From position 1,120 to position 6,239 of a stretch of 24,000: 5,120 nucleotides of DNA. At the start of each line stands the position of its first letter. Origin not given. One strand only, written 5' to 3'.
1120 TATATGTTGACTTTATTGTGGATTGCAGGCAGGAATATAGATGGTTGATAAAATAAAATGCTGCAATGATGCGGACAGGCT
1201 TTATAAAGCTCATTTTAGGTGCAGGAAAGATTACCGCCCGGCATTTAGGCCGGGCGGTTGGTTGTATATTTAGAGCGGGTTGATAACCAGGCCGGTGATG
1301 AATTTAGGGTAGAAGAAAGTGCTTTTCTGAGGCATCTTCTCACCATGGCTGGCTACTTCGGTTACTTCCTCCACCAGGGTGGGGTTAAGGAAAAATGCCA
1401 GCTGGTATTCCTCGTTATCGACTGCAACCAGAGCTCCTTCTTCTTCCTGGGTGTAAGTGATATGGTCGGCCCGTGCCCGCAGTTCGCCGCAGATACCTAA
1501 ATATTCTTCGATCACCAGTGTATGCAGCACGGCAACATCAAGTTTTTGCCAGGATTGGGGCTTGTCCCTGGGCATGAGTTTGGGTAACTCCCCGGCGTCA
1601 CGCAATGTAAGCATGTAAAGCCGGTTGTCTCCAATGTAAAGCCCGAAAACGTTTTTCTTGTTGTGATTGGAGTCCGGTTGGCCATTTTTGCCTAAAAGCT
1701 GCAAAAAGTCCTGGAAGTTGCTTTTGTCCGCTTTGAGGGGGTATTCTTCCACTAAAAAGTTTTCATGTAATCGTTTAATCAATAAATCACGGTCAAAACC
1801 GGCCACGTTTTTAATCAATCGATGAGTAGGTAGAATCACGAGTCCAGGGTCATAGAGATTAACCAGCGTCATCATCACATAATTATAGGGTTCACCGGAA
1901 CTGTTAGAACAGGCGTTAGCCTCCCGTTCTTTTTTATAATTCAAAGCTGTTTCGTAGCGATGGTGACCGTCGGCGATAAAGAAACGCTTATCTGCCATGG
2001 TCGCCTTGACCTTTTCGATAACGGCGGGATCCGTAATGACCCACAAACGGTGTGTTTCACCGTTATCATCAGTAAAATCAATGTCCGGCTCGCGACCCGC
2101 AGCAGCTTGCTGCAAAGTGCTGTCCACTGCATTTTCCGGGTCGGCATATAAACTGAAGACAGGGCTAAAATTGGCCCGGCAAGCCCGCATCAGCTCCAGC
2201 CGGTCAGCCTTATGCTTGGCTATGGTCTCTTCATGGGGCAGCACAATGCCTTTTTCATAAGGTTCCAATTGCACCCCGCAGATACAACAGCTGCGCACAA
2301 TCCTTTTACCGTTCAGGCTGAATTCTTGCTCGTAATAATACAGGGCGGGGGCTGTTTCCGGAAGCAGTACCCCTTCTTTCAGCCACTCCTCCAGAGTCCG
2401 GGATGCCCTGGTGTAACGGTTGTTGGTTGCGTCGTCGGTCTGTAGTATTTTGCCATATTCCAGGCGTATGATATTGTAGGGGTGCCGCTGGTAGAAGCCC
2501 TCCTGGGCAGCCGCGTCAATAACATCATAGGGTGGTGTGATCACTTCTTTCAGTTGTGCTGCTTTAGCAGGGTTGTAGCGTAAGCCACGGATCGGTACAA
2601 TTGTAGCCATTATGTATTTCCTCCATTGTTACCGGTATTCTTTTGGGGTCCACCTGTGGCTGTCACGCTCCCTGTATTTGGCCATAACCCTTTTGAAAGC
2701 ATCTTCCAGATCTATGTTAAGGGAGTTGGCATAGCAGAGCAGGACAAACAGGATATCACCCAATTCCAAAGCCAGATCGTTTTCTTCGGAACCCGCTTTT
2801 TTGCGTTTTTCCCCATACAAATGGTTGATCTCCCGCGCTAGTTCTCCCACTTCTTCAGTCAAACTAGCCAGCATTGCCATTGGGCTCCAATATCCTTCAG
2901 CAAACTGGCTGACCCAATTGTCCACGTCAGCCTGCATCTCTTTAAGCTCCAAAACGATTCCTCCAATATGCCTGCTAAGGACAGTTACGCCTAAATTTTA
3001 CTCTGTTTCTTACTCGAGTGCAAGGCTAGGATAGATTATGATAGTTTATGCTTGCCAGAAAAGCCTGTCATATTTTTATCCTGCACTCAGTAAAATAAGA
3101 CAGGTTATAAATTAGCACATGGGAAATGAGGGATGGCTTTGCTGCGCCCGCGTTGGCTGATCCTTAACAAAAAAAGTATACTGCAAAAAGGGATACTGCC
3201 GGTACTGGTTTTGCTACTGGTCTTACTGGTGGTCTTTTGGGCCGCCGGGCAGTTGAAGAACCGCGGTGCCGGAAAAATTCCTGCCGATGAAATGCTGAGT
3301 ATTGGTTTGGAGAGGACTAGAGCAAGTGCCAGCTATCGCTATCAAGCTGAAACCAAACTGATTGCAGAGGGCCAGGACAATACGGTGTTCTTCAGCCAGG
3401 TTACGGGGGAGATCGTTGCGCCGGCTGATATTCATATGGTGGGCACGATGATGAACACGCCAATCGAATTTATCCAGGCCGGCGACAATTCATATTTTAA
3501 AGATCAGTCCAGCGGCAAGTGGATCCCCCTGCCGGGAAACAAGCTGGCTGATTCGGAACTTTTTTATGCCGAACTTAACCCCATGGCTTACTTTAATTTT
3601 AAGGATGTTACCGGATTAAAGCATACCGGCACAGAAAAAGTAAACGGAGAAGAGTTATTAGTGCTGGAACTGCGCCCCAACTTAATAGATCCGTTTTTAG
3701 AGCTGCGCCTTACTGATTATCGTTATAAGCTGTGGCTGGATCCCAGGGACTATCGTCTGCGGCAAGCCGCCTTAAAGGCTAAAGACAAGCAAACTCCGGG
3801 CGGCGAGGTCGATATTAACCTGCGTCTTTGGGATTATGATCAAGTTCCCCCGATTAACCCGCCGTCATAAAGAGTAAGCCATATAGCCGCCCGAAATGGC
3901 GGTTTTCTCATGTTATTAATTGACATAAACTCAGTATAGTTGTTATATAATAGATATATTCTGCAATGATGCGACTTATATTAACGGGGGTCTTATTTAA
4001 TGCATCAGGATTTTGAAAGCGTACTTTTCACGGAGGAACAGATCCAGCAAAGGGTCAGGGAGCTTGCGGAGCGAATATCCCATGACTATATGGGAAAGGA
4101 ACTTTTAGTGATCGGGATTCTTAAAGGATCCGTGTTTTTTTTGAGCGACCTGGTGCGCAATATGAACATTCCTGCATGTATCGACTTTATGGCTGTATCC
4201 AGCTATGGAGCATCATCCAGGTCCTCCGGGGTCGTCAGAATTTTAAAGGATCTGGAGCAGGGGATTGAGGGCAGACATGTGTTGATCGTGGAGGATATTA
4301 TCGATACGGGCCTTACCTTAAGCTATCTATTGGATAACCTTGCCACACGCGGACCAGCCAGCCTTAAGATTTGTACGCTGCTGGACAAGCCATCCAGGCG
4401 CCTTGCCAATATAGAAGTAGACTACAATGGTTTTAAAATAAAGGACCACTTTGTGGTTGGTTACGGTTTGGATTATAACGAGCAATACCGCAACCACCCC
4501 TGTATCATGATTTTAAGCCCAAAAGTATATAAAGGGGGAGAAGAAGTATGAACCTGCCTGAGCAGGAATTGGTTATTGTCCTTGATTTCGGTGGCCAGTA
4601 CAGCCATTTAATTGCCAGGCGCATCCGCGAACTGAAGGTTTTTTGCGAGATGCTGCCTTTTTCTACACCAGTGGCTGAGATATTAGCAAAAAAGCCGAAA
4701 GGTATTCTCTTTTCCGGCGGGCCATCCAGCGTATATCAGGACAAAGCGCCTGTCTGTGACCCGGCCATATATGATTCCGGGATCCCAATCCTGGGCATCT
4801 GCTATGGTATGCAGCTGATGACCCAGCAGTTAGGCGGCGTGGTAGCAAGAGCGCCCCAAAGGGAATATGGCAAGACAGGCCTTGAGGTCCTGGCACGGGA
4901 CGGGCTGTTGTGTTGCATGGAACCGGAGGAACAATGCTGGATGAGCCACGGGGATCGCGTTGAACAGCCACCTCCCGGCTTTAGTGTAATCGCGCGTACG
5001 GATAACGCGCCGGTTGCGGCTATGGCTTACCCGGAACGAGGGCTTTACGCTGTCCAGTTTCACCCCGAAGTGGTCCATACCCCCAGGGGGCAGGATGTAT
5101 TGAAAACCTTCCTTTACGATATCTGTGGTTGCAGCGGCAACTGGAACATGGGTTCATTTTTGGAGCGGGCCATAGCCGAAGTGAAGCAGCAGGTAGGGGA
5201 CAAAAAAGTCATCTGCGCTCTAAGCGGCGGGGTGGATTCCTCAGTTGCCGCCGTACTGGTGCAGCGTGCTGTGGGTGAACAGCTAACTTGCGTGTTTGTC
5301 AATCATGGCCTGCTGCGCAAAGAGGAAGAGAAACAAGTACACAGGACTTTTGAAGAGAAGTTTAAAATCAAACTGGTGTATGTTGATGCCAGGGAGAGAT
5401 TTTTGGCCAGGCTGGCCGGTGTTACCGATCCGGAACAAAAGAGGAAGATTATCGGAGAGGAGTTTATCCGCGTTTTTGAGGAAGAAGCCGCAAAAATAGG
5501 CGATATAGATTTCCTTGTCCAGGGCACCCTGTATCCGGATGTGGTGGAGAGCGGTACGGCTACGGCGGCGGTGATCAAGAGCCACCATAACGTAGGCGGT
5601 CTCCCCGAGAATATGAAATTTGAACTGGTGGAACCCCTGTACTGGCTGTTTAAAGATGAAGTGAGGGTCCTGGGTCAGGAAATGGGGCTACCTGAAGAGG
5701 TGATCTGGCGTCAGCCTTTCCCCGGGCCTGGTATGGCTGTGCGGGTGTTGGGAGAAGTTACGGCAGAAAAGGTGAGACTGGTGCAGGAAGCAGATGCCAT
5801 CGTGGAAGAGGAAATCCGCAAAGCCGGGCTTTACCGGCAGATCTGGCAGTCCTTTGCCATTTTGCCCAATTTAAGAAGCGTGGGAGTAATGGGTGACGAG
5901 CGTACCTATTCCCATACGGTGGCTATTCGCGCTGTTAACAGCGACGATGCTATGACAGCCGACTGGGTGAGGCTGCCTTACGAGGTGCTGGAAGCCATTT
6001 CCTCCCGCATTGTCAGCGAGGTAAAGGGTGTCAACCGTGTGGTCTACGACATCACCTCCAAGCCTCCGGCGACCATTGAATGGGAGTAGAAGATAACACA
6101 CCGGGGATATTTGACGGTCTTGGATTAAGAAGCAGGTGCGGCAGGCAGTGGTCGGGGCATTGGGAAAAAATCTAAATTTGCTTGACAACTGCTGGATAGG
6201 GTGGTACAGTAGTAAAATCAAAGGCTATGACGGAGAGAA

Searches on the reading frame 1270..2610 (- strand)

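Call 4: search_protein_families(library=pfam, proteins=[window:1270-2610:-])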
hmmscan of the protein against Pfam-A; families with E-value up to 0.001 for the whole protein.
window:1270-2610:- (446 aa): 1 family
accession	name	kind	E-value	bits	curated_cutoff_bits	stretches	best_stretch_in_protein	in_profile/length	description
PF06245.16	DUF1015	-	7.1e-104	347.7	25.8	1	4-359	1-324/325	Protein of unknown function (DUF1015)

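Call 5: search_protein_families(library=ncbifam, proteins=[window:1270-2610:-])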
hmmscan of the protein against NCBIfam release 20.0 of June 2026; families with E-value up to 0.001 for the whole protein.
window:1270-2610:- (446 aa): 0 families

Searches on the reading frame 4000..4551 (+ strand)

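Call 4: search_protein_families(library=pfam, proteins=[window:4000-4551:+])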
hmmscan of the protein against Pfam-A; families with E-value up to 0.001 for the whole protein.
window:4000-4551:+ (183 aa): 1 family
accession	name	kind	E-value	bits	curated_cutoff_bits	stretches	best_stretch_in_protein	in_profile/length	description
PF00156.33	Pribosyltran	-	9.9e-33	113.1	26.3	1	13-159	9-157/158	Phosphoribosyl transferase domain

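Call 5: search_protein_families(library=ncbifam, proteins=[window:4000-4551:+])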
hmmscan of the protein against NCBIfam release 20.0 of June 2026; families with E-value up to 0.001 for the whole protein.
window:4000-4551:+ (183 aa): 11 families
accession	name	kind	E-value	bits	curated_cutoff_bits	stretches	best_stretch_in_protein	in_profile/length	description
TIGR01203.1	HGPRTase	equivalog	4.3e-66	221.8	150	1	8-172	1-166/167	hypoxanthine phosphoribosyltransferase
NF006605.0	PRK09162.1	equivalog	5.3e-34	117.2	181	1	8-173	16-181/183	hypoxanthine-guanine phosphoribosyltransferase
NF006613.0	PRK09177.1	equivalog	9.3e-10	38.3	138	1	8-132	10-122/159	xanthine phosphoribosyltransferase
NF003545.0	PRK05205.1-1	equivalog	1.4e-08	34.4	140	1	15-144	10-142/171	bifunctional pyr operon transcriptional regulator/uracil phosphoribosyltransferase PyrR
NF003548.0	PRK05205.1-4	equivalog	2.6e-06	27.4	218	1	83-147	82-146/173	bifunctional pyr operon transcriptional regulator/uracil phosphoribosyltransferase PyrR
NF003549.0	PRK05205.1-5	equivalog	8.7e-06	25.3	138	1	82-147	90-155/182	bifunctional pyr operon transcriptional regulator/uracil phosphoribosyltransferase PyrR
NF001097.0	PRK00129.1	equivalog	5.7e-05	22.9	114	1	27-131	64-164/209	uracil phosphoribosyltransferase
NF003547.0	PRK05205.1-3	equivalog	6.9e-05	22.7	230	1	86-145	104-163/194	bifunctional pyr operon transcriptional regulator/uracil phosphoribosyltransferase PyrR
TIGR01251.1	ribP_PPkin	subfamily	0.00014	20.9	113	1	82-125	201-244/309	ribose-phosphate diphosphokinase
NF002620.0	PRK02277.1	subfamily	0.00026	20.7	115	1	87-132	137-182/201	orotate phosphoribosyltransferase-like protein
TIGR01091.1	upp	equivalog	0.00028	20.6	208.35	1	27-132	62-163/207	uracil phosphoribosyltransferase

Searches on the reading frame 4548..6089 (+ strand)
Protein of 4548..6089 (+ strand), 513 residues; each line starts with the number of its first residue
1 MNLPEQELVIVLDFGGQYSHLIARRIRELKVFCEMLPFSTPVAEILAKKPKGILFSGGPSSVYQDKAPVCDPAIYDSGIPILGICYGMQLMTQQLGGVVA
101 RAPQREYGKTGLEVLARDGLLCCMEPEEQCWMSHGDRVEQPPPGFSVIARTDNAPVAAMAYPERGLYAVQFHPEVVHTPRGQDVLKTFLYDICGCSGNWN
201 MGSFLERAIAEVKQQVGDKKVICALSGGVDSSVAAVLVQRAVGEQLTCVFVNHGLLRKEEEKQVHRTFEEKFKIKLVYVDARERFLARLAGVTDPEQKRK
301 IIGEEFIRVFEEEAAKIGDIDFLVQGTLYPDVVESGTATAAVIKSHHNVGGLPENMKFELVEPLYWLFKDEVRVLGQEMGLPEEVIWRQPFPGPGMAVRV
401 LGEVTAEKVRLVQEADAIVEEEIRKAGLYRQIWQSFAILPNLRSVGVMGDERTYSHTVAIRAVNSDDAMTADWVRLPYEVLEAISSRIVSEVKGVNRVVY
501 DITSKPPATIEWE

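Call 4: search_protein_families(library=pfam, proteins=[window:4548-6089:+])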
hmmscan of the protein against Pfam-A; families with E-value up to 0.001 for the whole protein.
window:4548-6089:+ (513 aa): 10 families
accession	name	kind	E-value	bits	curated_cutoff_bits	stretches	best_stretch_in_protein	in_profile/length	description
PF00958.27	GMP_synt_C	-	5e-47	158.3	27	1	421-512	1-92/92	GMP synthase C terminal domain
PF00117.34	GATase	-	1.2e-42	146.1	22.8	1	11-191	2-189/190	Glutamine amidotransferase class-I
PF02540.23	NAD_synthase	-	9.3e-12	45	21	1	208-286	8-86/242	NAD synthase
PF07722.19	Peptidase_C26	-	2.1e-09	37.9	20.5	1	74-174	101-219/219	Peptidase C26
PF06508.19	QueC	-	4.7e-07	30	22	0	220-282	1-61/210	Queuosine biosynthesis protein QueC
PF03054.22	tRNA_Me_trans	-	4.1e-06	27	20.6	1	219-264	1-45/202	tRNA methyl transferase HUP domain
PF00733.27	Asn_synthase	-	3.2e-05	24.2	21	1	213-275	12-73/354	Asparagine synthase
PF02568.20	ThiI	-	0.00012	22.2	20.5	1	219-326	4-115/197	Thiamine biosynthesis protein (ThiI)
PF00764.25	Arginosuc_synth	-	0.00033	21.2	27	1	220-286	1-66/162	Arginosuccinate synthase N-terminal HUP domain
PF01171.26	ATP_bind_3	-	0.00037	20.7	27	1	220-287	1-69/182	PP-loop family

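Call 5: search_protein_families(library=ncbifam, proteins=[window:4548-6089:+])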
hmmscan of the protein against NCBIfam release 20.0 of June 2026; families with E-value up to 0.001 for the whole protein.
window:4548-6089:+ (513 aa): 39 families (the best 25 are shown)
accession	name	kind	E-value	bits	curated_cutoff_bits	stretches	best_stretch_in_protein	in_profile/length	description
NF000848.1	PRK00074.1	equivalog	4.8e-246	817.3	400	1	9-513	1-512/512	glutamine-hydrolyzing GMP synthase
TIGR00884.1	guaA_Cterm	equivalog_domain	6.1e-155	515.1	338.75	1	204-513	2-310/310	glutamine-hydrolyzing GMP synthase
TIGR00888.1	guaA_Nterm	equivalog_domain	2.2e-72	242.4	172.15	1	9-195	1-187/188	glutamine-hydrolyzing GMP synthase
NF001975.0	PRK00758.1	equivalog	4e-51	173.2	198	1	9-193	4-182/185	GMP synthase subunit A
NF006562.0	PRK09065.1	equivalog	1.7e-18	67.1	205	1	75-176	87-191/242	glutamine amidotransferase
NF005849.0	PRK07765.1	equivalog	9.3e-18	64.3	308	1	46-212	43-211/219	aminodeoxychorismate/anthranilate synthase component II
NF011201.0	PRK14607.1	equivalog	5.4e-16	58.4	670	1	39-190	34-187/534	bifunctional anthranilate synthase component II/anthranilate phosphoribosyltransferase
NF009475.0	PRK12838.1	equivalog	3.3e-15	55.9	221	1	7-180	170-340/359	carbamoyl phosphate synthase small subunit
NF041322.1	Anth_synII_Halo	equivalog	2e-14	53.7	320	1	40-190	32-188/190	anthranilate synthase component II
NF005743.0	PRK07567.1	equivalog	9.2e-14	51.3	264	1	74-175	89-192/245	glutamine amidotransferase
NF005946.0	PRK08007.1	equivalog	2.7e-13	49.8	332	1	42-189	36-185/187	aminodeoxychorismate synthase component 2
TIGR00552.1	nadE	equivalog_domain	3.8e-13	49.2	63.65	1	210-299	14-104/251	NAD(+) synthase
NF005799.0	PRK07649.1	equivalog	4.4e-13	49.2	327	1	42-189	36-185/195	aminodeoxychorismate/anthranilate synthase component II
TIGR01368.1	CPSaseIIsmall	equivalog_domain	3.7e-12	45.9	307.35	1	7-183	176-349/361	glutamine-hydrolyzing carbamoyl-phosphate synthase small subunit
NF010081.0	PRK13566.1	equivalog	4.9e-12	44.9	645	1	7-182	529-707/729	anthranilate synthase component I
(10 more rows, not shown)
